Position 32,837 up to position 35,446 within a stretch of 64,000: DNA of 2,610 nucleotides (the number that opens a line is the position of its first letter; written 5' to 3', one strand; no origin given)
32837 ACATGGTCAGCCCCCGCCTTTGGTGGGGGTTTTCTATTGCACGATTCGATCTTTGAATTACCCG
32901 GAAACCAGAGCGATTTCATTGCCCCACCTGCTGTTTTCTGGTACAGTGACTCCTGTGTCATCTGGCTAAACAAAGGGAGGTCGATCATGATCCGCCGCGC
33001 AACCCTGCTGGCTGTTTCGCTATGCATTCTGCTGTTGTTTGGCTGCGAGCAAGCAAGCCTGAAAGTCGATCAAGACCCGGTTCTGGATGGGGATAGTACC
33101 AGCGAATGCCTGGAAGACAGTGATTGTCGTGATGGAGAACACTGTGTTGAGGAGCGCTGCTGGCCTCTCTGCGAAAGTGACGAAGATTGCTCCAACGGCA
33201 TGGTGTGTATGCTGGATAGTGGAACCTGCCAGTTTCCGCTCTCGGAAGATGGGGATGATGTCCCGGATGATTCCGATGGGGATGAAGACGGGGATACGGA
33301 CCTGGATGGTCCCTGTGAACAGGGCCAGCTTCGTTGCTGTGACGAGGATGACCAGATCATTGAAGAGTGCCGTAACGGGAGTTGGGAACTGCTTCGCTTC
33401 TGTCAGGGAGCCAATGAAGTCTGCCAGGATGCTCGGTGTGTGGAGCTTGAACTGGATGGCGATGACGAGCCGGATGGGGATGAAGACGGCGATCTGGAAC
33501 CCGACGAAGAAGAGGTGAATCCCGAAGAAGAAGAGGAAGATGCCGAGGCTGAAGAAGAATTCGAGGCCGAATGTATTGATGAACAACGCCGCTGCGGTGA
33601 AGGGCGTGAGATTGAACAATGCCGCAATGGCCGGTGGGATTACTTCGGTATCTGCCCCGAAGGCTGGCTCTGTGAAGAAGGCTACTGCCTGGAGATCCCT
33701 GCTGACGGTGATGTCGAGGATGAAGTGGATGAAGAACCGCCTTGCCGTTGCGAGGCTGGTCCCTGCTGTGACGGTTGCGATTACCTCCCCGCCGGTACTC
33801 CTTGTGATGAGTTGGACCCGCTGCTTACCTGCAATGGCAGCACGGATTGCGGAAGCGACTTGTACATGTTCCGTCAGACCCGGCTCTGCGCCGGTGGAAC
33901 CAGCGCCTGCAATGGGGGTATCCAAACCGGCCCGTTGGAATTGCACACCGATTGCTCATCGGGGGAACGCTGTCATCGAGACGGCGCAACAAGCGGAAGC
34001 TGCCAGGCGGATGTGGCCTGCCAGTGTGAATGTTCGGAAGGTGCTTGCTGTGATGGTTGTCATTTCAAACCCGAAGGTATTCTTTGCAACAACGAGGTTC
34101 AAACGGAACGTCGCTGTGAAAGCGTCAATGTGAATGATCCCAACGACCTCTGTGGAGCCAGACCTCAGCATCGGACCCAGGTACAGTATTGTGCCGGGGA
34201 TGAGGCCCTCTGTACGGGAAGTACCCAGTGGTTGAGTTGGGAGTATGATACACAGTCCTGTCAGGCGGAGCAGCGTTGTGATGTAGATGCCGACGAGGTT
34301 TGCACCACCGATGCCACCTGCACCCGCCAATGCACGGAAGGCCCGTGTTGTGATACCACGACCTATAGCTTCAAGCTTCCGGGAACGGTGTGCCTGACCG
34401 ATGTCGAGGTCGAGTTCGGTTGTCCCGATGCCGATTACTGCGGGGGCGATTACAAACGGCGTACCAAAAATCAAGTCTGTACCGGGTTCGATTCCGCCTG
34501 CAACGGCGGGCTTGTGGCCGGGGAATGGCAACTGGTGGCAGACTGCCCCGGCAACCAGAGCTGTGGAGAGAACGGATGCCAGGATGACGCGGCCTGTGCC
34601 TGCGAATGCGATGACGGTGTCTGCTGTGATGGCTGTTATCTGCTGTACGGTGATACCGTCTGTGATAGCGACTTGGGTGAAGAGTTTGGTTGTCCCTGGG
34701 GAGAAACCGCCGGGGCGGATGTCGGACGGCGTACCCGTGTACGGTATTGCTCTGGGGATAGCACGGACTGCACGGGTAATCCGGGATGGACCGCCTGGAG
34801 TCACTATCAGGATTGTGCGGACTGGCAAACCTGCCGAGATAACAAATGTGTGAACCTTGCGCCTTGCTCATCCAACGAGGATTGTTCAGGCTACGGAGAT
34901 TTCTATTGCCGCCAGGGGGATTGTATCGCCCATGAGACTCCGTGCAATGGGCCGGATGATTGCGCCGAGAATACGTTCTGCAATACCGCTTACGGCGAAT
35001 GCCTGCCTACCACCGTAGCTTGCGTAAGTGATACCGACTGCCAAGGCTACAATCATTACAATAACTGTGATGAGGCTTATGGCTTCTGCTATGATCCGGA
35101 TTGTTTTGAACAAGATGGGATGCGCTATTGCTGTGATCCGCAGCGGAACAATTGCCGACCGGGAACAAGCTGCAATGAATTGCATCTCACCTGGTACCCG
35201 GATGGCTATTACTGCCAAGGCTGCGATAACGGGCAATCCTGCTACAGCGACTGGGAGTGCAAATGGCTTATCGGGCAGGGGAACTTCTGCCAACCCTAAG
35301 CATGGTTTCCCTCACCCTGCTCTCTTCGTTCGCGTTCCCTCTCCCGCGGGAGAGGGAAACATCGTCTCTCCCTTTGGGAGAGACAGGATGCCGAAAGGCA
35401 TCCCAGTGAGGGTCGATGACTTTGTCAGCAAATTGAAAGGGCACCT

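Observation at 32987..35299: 770-aa lipoprotein with four tandem ~95-aa disintegrin-like modules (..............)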

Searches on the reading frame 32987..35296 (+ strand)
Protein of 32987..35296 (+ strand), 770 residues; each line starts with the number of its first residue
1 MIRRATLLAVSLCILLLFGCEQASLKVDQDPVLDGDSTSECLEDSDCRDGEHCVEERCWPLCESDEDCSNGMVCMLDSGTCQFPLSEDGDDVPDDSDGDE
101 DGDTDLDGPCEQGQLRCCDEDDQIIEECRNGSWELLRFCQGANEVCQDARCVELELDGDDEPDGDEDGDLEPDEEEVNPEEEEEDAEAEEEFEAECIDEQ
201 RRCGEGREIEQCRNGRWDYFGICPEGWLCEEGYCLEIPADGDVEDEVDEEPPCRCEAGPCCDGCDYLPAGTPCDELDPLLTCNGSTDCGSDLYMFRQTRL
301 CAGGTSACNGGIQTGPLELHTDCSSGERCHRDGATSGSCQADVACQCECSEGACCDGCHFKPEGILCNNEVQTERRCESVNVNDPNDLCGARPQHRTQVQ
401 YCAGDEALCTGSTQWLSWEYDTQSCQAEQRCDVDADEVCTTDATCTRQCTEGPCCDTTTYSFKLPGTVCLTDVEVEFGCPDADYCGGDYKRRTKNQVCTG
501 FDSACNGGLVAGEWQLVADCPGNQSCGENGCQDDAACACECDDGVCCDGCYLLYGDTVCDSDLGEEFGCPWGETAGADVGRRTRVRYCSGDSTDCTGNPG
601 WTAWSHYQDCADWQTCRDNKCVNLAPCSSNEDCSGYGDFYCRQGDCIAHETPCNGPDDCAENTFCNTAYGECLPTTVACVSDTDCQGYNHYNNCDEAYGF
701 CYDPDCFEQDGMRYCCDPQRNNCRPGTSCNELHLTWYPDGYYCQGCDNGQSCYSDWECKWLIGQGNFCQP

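Call 3: search_protein_families(library=pfam, proteins=[window:32987-35296:+], max_evalue=1)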
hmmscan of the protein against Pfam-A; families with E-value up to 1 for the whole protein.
window:32987-35296:+ (770 aa): 1 family
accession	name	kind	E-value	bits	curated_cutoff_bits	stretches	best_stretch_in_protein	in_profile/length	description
PF23416.1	DUF7107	-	0.03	15.1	24.6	1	38-59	26-47/48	Domain of unknown function (DUF7107)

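Call 4: search_protein_families(library=ncbifam, proteins=[window:32987-35296:+], max_evalue=1)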
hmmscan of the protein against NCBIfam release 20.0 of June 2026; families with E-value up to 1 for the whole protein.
window:32987-35296:+ (770 aa): 0 families

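Call 5: search_solved_structures(query=window:32987-35296:+, max_evalue=10, show_alignments=3)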
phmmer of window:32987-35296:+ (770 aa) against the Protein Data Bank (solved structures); distinct sequences matched with E-value up to 10: 4.
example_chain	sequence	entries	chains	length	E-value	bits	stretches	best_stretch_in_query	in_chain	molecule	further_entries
6lsq_A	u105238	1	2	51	0.17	13.1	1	254-289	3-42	Disintegrin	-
2ech_A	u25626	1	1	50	0.3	12.3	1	255-289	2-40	ECHISTATIN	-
7y1r_E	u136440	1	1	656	0.31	12.3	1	578-617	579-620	Transforming growth factor beta activator LRRC33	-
1ro3_A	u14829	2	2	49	0.32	12.2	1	255-289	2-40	Disintegrin echistatin | Metalloproteinase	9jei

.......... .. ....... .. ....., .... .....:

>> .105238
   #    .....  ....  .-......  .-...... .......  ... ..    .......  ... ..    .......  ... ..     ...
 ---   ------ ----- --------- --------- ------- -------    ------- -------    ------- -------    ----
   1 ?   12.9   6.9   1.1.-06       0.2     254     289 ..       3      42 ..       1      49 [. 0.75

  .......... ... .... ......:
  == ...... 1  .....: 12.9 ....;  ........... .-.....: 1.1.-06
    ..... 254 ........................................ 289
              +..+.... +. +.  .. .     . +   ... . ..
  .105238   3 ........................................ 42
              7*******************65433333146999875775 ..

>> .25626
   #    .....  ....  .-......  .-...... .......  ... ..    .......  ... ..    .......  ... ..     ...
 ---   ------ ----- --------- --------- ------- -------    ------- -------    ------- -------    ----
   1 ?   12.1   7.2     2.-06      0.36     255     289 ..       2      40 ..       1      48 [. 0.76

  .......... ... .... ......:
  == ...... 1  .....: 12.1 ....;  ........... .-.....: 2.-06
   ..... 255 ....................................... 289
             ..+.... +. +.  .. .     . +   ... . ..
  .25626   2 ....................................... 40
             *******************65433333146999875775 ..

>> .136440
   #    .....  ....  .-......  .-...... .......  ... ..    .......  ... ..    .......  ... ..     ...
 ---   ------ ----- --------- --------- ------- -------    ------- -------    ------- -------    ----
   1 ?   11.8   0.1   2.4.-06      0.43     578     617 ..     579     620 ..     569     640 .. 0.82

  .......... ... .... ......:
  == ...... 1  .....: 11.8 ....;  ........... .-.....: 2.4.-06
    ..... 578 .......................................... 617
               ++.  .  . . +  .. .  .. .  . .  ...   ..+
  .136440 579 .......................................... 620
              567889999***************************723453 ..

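Call 8: find_homologous_proteins(query=window:32987-35296:+, max_evalue=0.001)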
Query window:32987-35296:+ (770 aa): 2 proteins with E <= 0.001 among 8000 candidates.
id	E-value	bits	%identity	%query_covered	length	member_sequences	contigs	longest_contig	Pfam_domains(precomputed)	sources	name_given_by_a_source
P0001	0.0e+0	1828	100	100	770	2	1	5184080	-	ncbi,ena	-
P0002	0.0e+0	1151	65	100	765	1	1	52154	-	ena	-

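Call 10: find_encoding_contigs(protein=P0002, flank=10000, max_places=3)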
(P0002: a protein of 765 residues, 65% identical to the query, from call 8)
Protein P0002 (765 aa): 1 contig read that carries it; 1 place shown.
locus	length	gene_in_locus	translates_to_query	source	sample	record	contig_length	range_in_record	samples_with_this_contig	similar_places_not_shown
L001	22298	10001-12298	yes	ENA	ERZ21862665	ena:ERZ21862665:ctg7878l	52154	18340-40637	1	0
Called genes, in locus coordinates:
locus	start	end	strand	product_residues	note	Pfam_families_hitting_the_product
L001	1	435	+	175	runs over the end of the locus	PF04055:Radical_SAM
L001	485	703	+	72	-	-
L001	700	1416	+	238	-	PF14622:Ribonucleas_3_3, PF00636:Ribonuclease_3, PF00035:dsrm, PF14709:DND1_DSRM (weak)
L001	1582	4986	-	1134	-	PF00092:VWA (weak), PF13519:VWA_2 (weak), PF23560:GBD_Hemicentin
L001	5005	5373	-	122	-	PF00072:Response_reg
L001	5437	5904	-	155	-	PF13690:CheX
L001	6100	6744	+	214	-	-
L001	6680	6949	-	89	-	-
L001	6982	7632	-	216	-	PF02223:Thymidylate_kin, PF01712:dNK (weak)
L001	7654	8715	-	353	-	PF03227:GILT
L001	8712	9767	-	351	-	-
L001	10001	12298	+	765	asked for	-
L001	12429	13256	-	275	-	PF02535:Zip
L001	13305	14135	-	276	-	PF01476:LysM, PF01551:Peptidase_M23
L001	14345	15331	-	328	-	PF08668:HDOD, PF01966:HD (weak)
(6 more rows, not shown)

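Call 35: find_related_loci(query=window:32987-35296:+, collection=genome_contigs, flank=6000)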
Query window:32987-35296:+ (770 aa) in genome_contigs; peptide patterns used: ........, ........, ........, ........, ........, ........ (x = any residue, [..] = any of these).
72 stretches matched a pattern; 5 encode a relative of the query (tblastn E <= 1e-3); 5 distinct loci.
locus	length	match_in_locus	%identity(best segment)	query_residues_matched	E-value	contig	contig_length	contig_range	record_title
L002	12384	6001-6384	40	252-633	7e-18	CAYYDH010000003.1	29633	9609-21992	MAG TPA_asm: uncultured Candidatus Saccharibacteria bacterium isolate SRP178699_co1_472 genome assembly, contig: NODE_16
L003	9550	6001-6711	43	236-608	2e-17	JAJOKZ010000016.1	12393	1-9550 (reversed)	MAG: Candidatus Paceibacterota bacterium isolate MAG-494 c_000000000157, whole genome shotgun sequence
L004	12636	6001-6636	43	153-617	6e-8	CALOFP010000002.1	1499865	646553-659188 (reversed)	MAG: uncultured bacterium isolate LOGT_bin.0225 genome assembly, contig: contig_3181, whole genome shotgun sequence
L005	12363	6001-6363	29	338-462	9e-7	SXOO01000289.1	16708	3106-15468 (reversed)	MAG: Proteobacteria bacterium isolate F1-120-MAGs227 F1-120__c905740, whole genome shotgun sequence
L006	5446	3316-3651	26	247-598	1e-4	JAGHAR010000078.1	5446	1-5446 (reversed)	MAG: Candidatus Iainarchaeum archaeon isolate AUK235 PB_MBMC_189_c_000000000075, whole genome shotgun sequence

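Call 36: find_encoding_contigs(protein=P0001, flank=3000, max_places=3)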
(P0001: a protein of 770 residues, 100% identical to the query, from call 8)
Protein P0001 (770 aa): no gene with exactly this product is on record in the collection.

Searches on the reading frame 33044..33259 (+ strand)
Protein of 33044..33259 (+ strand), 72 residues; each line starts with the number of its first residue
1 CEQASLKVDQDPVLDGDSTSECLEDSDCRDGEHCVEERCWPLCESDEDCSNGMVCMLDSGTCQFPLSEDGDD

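Call 7: search_protein_families(library=pfam, proteins=[window:33044-33259:+], max_evalue=10)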
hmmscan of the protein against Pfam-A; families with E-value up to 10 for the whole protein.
seq(72 aa): 10 families
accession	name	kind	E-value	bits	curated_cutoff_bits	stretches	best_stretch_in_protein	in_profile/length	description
PF23416.1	DUF7107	-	5.8e-06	27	24.6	2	18-40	25-47/48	Domain of unknown function (DUF7107)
PF01683.23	EB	-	0.00039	20.9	24.3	2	18-39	18-39/52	EB module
PF15270.11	ACI44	-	0.0012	19.4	27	2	20-37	4-21/65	Metallo-carboxypeptidase inhibitor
PF04706.18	Dickkopf_N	-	0.0047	17.7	25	1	21-58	1-48/51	Dickkopf N-terminal cysteine-rich region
PF01666.22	DX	-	0.0073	17.2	25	2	41-58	48-65/76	DX module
PF00095.26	WAP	-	0.015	16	20.8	2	15-34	10-29/41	WAP-type (Whey Acidic Protein) 'four-disulfide core'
PF21164.2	Dumpy_DPY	-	0.036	14.5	27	1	21-39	3-21/24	Dumpy, DPY module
PF02977.21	CarbpepA_inh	-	2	8.7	25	1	39-62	8-27/46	Carboxypeptidase A inhibitor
PF00299.24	Squash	-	5.4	7.6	22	0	39-58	6-25/29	Squash family serine protease inhibitor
PF09463.15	Opy2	-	7.3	7.4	22.1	0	48-63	13-28/35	Opy2 protein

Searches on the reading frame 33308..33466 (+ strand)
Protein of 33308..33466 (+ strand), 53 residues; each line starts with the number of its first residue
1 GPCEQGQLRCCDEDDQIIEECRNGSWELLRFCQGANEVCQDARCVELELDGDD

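Call 7: search_protein_families(library=pfam, proteins=[window:33308-33466:+], max_evalue=10)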
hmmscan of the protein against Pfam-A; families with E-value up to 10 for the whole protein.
seq(53 aa): 1 family
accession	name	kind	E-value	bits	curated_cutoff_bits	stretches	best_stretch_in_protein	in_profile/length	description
PF09227.15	Bubble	-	0.0088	16.8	23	1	4-36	21-53/64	Bubble protein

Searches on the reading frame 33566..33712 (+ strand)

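Call 7: search_protein_families(library=pfam, proteins=[window:33566-33712:+], max_evalue=10)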
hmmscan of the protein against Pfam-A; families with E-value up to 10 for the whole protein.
seq(49 aa): 1 family
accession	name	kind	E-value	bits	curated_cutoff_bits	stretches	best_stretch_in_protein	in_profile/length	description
PF07645.21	EGF_CA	-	1.3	9.8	27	1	2-41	4-43/43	Calcium-binding EGF domain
